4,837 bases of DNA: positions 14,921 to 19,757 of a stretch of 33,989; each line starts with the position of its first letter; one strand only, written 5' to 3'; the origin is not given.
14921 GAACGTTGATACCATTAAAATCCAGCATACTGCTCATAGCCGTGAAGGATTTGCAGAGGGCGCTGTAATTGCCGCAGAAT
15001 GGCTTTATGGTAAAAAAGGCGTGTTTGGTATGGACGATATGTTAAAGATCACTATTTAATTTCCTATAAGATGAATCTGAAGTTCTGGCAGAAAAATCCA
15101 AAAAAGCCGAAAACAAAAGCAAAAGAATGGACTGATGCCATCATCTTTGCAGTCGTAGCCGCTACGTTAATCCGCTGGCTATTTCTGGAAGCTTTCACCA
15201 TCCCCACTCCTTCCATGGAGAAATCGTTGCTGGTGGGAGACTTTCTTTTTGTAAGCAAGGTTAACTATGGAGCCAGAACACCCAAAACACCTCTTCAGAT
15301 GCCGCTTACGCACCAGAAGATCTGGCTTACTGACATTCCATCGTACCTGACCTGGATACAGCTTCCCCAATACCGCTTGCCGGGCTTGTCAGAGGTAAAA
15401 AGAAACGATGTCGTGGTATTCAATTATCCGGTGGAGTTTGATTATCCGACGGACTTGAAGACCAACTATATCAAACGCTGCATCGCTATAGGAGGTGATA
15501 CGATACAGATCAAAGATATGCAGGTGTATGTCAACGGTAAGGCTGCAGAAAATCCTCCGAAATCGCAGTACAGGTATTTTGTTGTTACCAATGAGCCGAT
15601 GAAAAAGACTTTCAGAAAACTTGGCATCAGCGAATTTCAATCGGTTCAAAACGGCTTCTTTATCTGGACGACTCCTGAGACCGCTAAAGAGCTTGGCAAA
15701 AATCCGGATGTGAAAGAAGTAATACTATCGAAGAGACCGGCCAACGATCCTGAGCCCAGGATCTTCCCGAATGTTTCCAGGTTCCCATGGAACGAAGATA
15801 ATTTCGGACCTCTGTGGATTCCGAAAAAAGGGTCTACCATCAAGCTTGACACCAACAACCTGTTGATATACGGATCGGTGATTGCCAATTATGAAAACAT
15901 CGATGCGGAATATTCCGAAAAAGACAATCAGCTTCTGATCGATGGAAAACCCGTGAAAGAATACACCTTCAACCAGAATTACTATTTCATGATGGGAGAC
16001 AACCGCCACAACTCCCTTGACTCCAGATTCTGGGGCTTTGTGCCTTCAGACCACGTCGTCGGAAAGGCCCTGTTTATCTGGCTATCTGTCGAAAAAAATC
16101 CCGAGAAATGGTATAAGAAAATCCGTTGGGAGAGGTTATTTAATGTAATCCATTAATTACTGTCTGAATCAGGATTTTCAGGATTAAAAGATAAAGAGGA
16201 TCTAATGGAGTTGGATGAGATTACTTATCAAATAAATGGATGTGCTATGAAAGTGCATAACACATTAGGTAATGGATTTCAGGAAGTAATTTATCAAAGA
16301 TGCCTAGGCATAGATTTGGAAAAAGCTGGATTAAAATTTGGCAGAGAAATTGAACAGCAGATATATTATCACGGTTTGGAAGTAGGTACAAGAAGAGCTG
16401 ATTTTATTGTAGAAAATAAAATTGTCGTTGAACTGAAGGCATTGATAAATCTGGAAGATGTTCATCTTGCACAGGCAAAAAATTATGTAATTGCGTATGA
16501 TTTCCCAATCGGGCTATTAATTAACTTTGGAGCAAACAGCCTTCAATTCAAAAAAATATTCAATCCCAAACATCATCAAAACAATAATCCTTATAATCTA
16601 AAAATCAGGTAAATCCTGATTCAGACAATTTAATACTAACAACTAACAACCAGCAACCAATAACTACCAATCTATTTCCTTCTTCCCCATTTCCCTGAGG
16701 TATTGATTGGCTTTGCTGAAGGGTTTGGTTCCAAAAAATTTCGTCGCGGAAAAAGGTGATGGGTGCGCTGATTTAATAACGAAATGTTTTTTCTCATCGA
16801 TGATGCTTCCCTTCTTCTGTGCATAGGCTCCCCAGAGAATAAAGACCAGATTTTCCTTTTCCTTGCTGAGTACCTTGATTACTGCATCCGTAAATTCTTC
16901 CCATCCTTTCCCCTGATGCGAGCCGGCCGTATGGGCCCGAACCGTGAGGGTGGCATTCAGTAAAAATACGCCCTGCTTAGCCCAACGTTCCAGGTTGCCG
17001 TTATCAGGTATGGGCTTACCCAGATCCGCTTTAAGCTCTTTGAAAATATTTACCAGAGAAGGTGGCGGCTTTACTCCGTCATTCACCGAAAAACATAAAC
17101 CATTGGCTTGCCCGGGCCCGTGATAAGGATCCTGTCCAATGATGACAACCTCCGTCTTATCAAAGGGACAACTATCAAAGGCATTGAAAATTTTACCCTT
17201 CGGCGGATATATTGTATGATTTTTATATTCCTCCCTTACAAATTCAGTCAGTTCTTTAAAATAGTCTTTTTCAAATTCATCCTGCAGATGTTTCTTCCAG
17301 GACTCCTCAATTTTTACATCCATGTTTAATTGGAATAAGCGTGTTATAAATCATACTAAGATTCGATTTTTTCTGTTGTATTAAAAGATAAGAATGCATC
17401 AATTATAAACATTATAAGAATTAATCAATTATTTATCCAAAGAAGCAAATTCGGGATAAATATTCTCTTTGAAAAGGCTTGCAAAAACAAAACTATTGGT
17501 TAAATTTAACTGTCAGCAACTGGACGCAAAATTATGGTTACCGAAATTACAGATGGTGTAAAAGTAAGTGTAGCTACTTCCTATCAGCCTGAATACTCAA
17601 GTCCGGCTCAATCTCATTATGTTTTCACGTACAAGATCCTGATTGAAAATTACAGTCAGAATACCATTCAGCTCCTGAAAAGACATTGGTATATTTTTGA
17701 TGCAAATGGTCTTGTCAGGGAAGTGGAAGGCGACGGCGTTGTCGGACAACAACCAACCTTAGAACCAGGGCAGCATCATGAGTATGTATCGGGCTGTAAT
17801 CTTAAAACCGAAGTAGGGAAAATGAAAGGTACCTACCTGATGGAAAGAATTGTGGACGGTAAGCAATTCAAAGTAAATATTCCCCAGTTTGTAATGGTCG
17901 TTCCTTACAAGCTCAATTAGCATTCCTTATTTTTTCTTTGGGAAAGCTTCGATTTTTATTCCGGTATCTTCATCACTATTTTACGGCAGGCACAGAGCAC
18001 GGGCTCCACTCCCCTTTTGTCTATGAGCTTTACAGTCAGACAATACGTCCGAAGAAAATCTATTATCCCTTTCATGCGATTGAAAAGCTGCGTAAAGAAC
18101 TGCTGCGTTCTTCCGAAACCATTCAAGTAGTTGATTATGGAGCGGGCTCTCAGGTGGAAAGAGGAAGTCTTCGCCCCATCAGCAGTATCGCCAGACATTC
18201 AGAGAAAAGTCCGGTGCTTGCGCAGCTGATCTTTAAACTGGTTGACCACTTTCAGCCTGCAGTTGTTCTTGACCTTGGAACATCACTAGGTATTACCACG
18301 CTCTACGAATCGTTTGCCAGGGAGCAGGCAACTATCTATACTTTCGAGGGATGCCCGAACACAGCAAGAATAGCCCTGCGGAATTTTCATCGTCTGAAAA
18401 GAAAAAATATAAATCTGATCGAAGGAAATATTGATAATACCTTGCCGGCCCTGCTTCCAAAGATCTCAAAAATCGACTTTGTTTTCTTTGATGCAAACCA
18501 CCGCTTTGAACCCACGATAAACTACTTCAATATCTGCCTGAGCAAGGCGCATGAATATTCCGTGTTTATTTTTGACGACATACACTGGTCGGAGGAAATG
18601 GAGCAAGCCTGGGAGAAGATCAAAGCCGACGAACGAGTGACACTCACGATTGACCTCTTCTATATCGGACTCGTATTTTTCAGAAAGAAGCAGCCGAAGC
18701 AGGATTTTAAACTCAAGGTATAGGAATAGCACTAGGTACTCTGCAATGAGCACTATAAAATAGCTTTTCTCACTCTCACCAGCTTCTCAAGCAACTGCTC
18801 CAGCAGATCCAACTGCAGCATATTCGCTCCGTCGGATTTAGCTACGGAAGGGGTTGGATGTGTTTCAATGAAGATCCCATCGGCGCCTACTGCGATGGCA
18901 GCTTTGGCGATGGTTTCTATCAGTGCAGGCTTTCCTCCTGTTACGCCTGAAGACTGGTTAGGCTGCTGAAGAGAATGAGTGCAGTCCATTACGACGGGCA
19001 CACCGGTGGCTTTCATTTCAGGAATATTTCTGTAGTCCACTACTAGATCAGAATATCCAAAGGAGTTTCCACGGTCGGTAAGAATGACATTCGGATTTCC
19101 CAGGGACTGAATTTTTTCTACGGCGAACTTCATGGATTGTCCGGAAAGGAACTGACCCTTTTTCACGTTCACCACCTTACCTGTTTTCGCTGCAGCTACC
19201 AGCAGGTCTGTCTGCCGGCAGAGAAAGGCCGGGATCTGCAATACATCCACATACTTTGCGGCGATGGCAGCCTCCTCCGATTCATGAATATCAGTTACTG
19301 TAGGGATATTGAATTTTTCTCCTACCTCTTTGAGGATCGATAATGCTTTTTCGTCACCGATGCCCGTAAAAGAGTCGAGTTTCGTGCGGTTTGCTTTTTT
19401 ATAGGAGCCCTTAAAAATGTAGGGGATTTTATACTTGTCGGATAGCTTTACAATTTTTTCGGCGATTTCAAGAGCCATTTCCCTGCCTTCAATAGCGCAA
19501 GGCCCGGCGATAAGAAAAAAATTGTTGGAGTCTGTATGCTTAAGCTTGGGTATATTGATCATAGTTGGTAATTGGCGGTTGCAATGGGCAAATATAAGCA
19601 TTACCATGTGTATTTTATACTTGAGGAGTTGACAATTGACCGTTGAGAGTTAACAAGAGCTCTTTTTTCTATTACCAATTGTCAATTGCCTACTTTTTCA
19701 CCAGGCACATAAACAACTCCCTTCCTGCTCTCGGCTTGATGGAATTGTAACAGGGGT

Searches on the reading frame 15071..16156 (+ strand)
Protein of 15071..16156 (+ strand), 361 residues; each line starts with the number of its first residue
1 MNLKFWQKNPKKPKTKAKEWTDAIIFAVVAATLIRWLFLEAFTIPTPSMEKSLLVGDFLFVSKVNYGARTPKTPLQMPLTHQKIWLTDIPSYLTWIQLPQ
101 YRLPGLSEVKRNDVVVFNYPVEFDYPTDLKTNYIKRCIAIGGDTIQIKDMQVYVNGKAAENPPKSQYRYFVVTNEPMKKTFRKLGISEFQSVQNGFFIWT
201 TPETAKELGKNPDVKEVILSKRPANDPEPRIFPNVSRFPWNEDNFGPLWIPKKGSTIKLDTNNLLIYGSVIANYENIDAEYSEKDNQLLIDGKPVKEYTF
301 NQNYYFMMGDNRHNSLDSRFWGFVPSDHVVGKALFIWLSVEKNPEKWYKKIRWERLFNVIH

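Call 20: search_protein_families(library=pfam, proteins=[window:15071-16156:+], max_evalue=0.001)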
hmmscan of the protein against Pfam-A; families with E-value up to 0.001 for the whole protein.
window:15071-16156:+ (361 aa): 1 family
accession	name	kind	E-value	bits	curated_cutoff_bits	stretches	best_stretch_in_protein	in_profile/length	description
PF10502.14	Peptidase_S26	-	5.1e-45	153.9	22.9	2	18-171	2-111/168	Signal peptidase, peptidase S26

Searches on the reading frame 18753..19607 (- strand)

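Call 20: search_protein_families(library=pfam, proteins=[window:18753-19607:-], max_evalue=0.001)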
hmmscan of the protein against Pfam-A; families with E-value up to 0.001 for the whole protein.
window:18753-19607:- (284 aa): 1 family
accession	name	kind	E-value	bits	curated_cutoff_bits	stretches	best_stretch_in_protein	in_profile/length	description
PF00793.26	DAHP_synth_1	-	2.7e-68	230.2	25.5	1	24-282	12-267/270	DAHP synthetase I family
